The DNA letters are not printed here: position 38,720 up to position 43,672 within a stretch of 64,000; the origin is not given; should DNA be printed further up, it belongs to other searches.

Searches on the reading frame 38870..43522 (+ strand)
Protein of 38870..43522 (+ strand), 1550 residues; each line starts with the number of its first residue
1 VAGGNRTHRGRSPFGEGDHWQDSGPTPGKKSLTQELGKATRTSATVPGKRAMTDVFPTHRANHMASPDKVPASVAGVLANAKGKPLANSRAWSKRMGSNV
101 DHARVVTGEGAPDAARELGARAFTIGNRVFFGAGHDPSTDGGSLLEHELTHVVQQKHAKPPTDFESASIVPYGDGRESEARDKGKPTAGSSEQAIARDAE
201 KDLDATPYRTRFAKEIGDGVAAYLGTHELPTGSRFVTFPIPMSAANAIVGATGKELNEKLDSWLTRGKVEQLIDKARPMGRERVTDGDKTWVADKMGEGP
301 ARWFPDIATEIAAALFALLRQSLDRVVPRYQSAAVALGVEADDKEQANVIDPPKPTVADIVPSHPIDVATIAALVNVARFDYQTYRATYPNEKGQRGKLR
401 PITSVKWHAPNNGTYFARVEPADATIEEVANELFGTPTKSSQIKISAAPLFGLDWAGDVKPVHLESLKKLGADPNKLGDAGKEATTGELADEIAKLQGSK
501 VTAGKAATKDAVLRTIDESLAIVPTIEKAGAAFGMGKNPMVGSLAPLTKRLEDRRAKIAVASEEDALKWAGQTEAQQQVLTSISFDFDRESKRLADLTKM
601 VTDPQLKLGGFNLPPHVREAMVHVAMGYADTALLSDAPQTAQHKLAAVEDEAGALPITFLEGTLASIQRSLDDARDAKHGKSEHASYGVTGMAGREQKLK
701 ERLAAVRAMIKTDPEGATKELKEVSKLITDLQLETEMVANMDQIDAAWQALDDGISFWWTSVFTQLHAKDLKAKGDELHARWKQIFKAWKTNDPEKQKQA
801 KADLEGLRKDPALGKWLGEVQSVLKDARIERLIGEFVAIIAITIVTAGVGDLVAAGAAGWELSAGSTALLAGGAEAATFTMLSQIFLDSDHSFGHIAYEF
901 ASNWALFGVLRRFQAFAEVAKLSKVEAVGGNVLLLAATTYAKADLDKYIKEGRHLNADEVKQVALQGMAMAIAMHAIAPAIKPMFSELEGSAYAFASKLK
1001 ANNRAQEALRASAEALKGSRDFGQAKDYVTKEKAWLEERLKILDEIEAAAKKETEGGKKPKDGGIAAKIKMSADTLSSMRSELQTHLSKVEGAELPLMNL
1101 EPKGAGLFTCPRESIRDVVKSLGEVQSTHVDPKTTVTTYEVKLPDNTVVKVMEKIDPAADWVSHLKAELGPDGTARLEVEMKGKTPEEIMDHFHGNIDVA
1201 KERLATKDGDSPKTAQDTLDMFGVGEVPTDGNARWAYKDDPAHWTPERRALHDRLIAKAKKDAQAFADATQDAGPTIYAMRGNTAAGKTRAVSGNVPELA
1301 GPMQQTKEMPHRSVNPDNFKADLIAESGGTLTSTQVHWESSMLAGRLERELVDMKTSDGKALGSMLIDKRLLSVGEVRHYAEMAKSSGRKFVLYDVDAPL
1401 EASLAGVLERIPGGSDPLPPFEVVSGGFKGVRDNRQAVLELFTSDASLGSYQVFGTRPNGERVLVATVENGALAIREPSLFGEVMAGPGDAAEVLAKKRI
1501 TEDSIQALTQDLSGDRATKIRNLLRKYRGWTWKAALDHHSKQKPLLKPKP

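Call 86: search_protein_families(library=pfam, proteins=[window:38870-43522:+], max_evalue=0.001)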
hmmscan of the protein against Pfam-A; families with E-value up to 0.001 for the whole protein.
window:38870-43522:+ (1550 aa): 1 family
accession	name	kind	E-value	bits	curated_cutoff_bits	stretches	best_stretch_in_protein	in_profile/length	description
PF13699.11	eCIS_core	-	1.4e-17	64.1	22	1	92-158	10-78/79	eCIS core domain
